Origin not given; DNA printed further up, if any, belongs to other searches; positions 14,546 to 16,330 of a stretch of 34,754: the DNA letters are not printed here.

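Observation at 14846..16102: Extracytoplasmic hyper-cysteine CxxC region (about 87 Cys in about 420 residues)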

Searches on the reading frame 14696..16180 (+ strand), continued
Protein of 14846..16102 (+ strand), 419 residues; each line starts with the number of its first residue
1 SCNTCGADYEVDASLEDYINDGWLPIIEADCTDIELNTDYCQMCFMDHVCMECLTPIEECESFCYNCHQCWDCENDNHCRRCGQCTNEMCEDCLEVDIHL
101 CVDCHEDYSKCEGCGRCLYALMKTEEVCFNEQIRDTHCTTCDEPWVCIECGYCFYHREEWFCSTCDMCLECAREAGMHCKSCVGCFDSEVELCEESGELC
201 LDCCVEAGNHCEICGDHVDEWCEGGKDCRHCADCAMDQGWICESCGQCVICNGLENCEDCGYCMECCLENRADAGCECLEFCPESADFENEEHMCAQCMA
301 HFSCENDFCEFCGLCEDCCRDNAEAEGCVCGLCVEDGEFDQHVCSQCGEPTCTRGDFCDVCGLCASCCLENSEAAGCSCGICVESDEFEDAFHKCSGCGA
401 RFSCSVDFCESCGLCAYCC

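Call 50: search_protein_families(library=pfam, proteins=[P0047, P0056, P0065, P0074, P0135, P0070], max_evalue=0.01)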
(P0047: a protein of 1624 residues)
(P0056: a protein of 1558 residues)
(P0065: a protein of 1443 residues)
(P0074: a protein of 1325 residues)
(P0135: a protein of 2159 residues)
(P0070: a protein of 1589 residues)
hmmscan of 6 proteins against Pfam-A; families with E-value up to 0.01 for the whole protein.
P0047 (1624 aa): 0 families

P0056 (1558 aa): 1 family
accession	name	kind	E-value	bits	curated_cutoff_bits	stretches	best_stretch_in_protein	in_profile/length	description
PF02368.24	Big_2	-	0.0022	18.3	22.8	1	1314-1349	34-67/79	Bacterial Ig-like domain (group 2)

P0065 (1443 aa): 2 families
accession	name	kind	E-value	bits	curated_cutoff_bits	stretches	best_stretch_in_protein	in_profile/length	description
PF02368.24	Big_2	-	1.8e-07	31.4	22.8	1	1069-1118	27-76/79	Bacterial Ig-like domain (group 2)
PF16640.11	Big_3_5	-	2.5e-05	25.2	35.5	1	1059-1126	11-87/88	Bacterial Ig-like domain (group 3)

P0074 (1325 aa): 3 families
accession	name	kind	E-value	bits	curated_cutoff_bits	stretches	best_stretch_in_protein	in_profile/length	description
PF13306.12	LRR_5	-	1.9e-18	67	27.7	2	373-452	22-100/127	BspA type Leucine rich repeat region (6 copies)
PF00404.24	Dockerin_1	-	2.3e-09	37.7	22.9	1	1052-1101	2-52/57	Dockerin type I domain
PF13202.12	EF-hand_5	-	0.006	16.5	25.9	0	1083-1100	6-23/25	EF hand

P0135 (2159 aa): 4 families
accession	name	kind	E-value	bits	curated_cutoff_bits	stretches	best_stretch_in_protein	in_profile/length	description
PF12799.13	LRR_4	-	6.5e-40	134.7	27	8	651-689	1-42/44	Leucine Rich repeats (2 copies)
PF23952.1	LRR_EndoS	-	9e-07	29.6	27.9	0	811-855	43-91/116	Endo-beta-N-acetylglucosaminidase EndoS LRR domain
PF18998.6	Flg_new_2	-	0.00023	21.5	23.6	1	1980-2025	20-71/73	Divergent InlB B-repeat domain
PF25013.1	LRR_Zer-1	-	0.0008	20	27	0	729-817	9-100/137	Zer-1-like, Leucine-rich repeats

P0070 (1589 aa): 2 families
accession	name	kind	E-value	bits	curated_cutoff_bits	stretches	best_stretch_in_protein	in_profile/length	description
PF02368.24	Big_2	-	9.3e-06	26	22.8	1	1346-1379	37-68/79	Bacterial Ig-like domain (group 2)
PF16640.11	Big_3_5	-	0.0054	17.7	35.5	1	1352-1396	41-87/88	Bacterial Ig-like domain (group 3)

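Call 51: list_cluster_members(proteins=[P0005, P0006, P0011, P0012, P0018, P0028, P0047, P0051, P0101, P0135])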
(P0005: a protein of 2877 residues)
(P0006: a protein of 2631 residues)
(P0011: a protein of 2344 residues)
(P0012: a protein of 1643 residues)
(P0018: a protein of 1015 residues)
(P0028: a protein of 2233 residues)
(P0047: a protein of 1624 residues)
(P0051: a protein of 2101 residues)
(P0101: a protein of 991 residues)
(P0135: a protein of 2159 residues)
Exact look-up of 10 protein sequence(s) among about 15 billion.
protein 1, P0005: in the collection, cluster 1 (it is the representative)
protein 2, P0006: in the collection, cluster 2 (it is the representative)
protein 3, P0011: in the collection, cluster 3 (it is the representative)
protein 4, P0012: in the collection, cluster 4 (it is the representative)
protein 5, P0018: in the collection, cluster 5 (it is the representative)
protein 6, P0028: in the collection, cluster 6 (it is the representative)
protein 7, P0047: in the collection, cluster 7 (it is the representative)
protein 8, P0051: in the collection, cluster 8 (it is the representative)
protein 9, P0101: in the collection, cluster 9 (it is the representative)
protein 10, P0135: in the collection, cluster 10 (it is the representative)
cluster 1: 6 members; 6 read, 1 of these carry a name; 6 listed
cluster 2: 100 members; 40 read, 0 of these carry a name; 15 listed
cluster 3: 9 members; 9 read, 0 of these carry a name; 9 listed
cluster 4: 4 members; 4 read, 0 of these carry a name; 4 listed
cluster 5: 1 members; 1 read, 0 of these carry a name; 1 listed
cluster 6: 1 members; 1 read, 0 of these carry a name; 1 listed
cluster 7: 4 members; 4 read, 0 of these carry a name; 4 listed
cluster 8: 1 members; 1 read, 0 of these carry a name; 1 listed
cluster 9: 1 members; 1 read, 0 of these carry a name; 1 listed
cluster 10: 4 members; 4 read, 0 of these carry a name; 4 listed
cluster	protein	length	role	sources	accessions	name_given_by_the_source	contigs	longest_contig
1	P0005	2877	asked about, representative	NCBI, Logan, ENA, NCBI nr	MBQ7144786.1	MAG: carbohydrate-binding domain-containing protein [Oscillospiraceae bacterium] | carbohydrate-binding domain-containing protein [Oscillospiraceae bacterium]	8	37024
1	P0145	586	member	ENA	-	-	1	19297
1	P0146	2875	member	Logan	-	-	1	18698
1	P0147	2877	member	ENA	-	-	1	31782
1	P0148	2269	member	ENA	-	-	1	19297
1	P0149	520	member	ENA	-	-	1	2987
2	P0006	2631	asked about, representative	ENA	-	-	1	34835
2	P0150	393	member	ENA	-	-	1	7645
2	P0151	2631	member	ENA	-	-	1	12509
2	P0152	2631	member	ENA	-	-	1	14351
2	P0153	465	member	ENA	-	-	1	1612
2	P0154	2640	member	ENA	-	-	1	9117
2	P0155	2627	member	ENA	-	-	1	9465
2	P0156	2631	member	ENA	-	-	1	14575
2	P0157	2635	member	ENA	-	-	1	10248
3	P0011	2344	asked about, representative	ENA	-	-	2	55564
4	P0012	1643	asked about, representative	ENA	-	-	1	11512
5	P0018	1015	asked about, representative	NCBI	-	-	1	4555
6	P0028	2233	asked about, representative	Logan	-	-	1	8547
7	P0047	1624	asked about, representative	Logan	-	-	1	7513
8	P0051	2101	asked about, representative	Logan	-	-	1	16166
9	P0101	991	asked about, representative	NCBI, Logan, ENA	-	-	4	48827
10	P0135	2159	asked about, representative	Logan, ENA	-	-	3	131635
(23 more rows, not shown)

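Call 52: search_protein_families(library=ncbifam, proteins=[P0047, P0056, P0065, P0101, P0133, P0018, P0012], max_evalue=0.01)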
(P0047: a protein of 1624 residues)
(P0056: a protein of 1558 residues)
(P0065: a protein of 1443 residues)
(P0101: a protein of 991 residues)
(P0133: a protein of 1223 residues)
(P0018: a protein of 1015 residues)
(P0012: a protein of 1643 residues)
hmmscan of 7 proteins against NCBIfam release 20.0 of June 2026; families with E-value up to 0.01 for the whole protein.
P0047 (1624 aa): 0 families

P0056 (1558 aa): 0 families

P0065 (1443 aa): 0 families

P0101 (991 aa): 1 family
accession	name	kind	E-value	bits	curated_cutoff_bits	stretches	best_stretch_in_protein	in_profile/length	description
NF053819.1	EF0750_LPXTG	subfamily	0.00034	21.1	47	0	929-981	55-101/105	EF2685/EF0750 family sortase-dependent surface protein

P0133 (1223 aa): 2 families
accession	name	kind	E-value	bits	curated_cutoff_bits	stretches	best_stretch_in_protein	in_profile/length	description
NF010501.0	PRK13920.1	subfamily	0.00056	19.6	225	0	1086-1114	139-167/213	putative anti-sigmaE protein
NF053514.2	JUQZ_fam_ocin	equivalog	0.0028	17.9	40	0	470-517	58-106/107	BLB8/JUQZ-1 family protein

P0018 (1015 aa): 1 family
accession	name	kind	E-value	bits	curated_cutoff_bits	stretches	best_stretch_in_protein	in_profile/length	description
NF033190.2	inl_like_NEAT_1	exception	1.1e-13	50.4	1275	1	894-1010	581-691/754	NEAT domain-containing leucine-rich repeat protein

P0012 (1643 aa): 1 family
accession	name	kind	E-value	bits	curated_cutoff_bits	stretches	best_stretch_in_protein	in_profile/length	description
TIGR03656.1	IsdC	equivalog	0.0078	16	155.85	0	1579-1631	164-214/219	heme uptake protein IsdC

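Call 57: find_encoding_contigs(protein=P0135, flank=10000, max_places=1)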
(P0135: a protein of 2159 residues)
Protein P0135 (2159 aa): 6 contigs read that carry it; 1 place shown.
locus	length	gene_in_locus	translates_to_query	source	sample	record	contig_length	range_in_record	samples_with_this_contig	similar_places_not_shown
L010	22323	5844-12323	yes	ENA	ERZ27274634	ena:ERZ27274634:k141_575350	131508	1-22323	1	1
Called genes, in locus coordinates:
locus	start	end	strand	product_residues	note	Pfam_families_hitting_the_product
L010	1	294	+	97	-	?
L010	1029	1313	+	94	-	PF00166:Cpn10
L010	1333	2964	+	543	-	PF00118:Cpn60_TCP1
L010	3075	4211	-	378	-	PF13387:Lnb_N, PF25221:5TMH_Lnb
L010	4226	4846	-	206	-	PF00293:NUDIX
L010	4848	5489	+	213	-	PF00156:Pribosyltran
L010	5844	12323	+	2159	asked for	PF23952:LRR_EndoS (faint), PF12799:LRR_4 (weak)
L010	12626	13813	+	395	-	PF00291:PALP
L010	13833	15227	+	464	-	PF04715:, PF00425:Chorismate_bind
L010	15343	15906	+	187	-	PF00117:GATase, PF07722:Peptidase_C26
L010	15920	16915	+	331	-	PF02885:Glycos_trans_3N, PF00591:Glycos_transf_3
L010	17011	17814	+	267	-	PF00218:IGPS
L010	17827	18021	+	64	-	-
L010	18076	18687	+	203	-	PF00697:PRAI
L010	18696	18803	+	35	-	-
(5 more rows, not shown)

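Call 62: search_solved_structures(query=P0101, max_evalue=1, show_alignments=3)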
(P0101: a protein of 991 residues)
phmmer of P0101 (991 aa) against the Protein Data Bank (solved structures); distinct sequences matched with E-value up to 1: 3.
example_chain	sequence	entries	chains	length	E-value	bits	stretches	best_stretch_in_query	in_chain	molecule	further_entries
9qa6_A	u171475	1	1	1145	5.8e-34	120.2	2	870-938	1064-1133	IgA protease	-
8wtb_B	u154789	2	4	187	0.022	15.6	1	344-428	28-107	Protein-arginine kinase activator protein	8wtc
5gl7_A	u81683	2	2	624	0.32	11.7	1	560-649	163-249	Methionine--tRNA ligase, cytoplasmic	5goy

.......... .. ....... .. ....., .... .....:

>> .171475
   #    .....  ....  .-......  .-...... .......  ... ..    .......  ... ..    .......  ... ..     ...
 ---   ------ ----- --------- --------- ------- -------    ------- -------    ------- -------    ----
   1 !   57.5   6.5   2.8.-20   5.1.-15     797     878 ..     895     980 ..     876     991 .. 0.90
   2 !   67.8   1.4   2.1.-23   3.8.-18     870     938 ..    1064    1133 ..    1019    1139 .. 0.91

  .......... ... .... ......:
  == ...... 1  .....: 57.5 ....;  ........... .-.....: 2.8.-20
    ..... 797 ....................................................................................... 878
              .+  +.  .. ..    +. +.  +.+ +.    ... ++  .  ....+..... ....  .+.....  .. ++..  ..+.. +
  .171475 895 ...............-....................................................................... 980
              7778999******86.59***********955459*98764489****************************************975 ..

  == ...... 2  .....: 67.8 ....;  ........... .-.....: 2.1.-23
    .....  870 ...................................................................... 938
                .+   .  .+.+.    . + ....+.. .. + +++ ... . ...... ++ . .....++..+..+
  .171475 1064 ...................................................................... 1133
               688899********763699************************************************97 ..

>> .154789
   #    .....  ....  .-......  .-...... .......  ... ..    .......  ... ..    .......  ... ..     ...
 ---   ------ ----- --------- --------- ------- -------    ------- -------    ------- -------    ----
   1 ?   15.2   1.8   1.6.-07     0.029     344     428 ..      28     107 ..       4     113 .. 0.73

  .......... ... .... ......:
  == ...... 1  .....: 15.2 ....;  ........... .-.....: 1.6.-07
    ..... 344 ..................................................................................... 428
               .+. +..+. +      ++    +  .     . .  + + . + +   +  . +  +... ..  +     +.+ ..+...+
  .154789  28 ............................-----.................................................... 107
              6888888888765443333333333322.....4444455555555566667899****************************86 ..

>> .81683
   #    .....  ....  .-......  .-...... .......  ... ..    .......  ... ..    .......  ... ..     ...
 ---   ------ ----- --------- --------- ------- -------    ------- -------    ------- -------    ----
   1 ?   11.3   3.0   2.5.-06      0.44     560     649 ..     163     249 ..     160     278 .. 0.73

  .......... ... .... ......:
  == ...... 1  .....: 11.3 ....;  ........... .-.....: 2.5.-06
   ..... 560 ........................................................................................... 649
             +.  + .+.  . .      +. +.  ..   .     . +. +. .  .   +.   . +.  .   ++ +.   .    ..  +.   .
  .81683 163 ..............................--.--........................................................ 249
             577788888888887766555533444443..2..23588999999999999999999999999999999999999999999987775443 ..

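Call 70: predict_structure(alignment_id=A2)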
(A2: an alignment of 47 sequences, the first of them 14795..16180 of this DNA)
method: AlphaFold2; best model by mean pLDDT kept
length: 462 residues; sequences in the alignment: 47
mean_pLDDT: 87.4   pTM: 0.61
mean pLDDT of the five models: 87.4, 86.9, 86.6, 85.4, 85.0
residues with pLDDT >= 90: 284; 70-90: 131; 50-70: 14; < 50: 33
segments of 3 or more residues with pLDDT < 50: 41-52, 442-462
pLDDT, mean of each block of 10 residues (from residue 1): 86 84 80 77 44 61 81 86 87 87 91 94 89 92 85 81 90 92 97 98 96 96 96 95 95 97 97 97 97 94 95 95 94 97 95 96 96 96 97 94 94 89 88 78 44 42 43
secondary structure, 60 per line:
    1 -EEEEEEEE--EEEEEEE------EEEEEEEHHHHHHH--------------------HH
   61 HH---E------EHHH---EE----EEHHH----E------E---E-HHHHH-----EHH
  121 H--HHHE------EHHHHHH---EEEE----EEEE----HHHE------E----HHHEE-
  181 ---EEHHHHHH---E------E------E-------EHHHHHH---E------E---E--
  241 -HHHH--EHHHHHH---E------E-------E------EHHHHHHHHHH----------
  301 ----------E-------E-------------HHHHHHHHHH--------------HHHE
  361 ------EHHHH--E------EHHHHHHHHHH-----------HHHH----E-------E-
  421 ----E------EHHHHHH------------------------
elements in order: E2-9 E12-18 E25-31 H32-38 H59-62 H108-112 H135-140 E144-147 E152-155 H186-191 H218-223 H242-245 H249-254 H281-290 H333-342 H368-371 H382-391 H403-406 H433-438

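Call 73: fold_search(model_id=the predicted structure, library=pdb)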
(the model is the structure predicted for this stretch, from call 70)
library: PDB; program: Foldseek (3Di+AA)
matches with E <= 10: 365; with E <= 0.001: 0
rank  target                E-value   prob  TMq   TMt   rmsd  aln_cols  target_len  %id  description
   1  4cy8_D                4.6e-01  0.95  0.06  0.06   1.1        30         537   40  2-hydroxybiphenyl 3-monooxygenase (HbpA) in complex with FAD (released 2015-03-18)
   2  6uzi_A                5.2e-01  0.95  0.06  0.06   1.0        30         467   30  Crystal structure of Dihydrolipoyl dehydrogenase from Elizabethkingia anophelis NUHP1 (released 2020-01-15)
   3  4cy8_A                5.9e-01  0.91  0.06  0.05   1.1        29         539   41  2-hydroxybiphenyl 3-monooxygenase (HbpA) in complex with FAD (released 2015-03-18)
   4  4cy8_C                7.0e-01  0.89  0.06  0.05   1.1        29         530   41  2-hydroxybiphenyl 3-monooxygenase (HbpA) in complex with FAD (released 2015-03-18)
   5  4cy8_B                7.0e-01  0.89  0.06  0.05   1.1        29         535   41  2-hydroxybiphenyl 3-monooxygenase (HbpA) in complex with FAD (released 2015-03-18)
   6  8yax_A                7.0e-01  0.82  0.07  0.02   2.1        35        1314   23  SARS-CoV-2 DMV nsp3-4 pore complex (full-pore) (released 2024-06-19)
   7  8yb5_A                7.5e-01  0.80  0.07  0.09   2.0        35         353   23  SARS-CoV-2 DMV nsp3-4 pore complex (consensus-pore, C6 symmetry) (released 2024-06-19)
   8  8f2e                  8.0e-01  0.87  0.07  0.11   1.7        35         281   23  Crystal Structure of the CoV-Y domain of SARS-CoV-2 Nonstructural Protein 3 (released 2023-03-08)
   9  6awa_A                9.6e-01  0.77  0.05  0.05   1.6        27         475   22  1.83 Angstrom Resolution Crystal Structure of Dihydrolipoyl Dehydrogenase from Pseudomonas putida in Complex with FAD  (released 2017-10-04)
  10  2z21_B                9.6e-01  0.54  0.06  0.25   2.1        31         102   13  Crystal Structure of a five site mutated Cyanovirin-N (released 2007-07-31)
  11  8yb5_B                1.0e+00  0.75  0.07  0.09   2.0        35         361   23  SARS-CoV-2 DMV nsp3-4 pore complex (consensus-pore, C6 symmetry) (released 2024-06-19)
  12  9g27_I                1.0e+00  0.20  0.05  0.21   3.7        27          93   22  Yeast RNA polymerase I elongation complex stalled by an apurinic site, pre-translocation state (released 2025-06-18)
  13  5brt_B                1.1e+00  0.80  0.06  0.05   1.1        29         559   41  Crystal Structure of 2-hydroxybiphenyl 3-monooxygenase from Pseudomonas azelaica with 2-hydroxybiphenyl in the active  (released 2015-08-19)
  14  6bz0_C                1.1e+00  0.77  0.05  0.05   1.5        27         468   41  1.83 Angstrom Resolution Crystal Structure of Dihydrolipoyl Dehydrogenase from Acinetobacter baumannii in Complex with (released 2018-01-03)
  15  2rdk_B                1.1e+00  0.51  0.06  0.25   2.2        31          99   13  Five site mutated Cyanovirin-N with Mannose dimer bound (released 2008-05-06)
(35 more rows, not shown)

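Call 83: find_homologous_proteins(query=A3, max_evalue=1e-8)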
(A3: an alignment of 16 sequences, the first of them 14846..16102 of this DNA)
Query A3 (16 sequences) (419 aa, profile of the alignment): 7 proteins with E <= 1e-8 among 1922 candidates.
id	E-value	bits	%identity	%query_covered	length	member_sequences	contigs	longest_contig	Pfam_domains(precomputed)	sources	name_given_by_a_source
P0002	2.0e-48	183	47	91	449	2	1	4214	-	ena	-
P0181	5.3e-46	175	31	52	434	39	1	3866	-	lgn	-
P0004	4.3e-40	156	45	66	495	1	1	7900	-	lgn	-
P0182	1.2e-27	115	36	27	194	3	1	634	-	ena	-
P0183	2.6e-26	111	30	54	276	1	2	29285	-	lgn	-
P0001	5.3e-21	93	96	63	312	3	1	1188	-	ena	-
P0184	2.7e-20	91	31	63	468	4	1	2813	-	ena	-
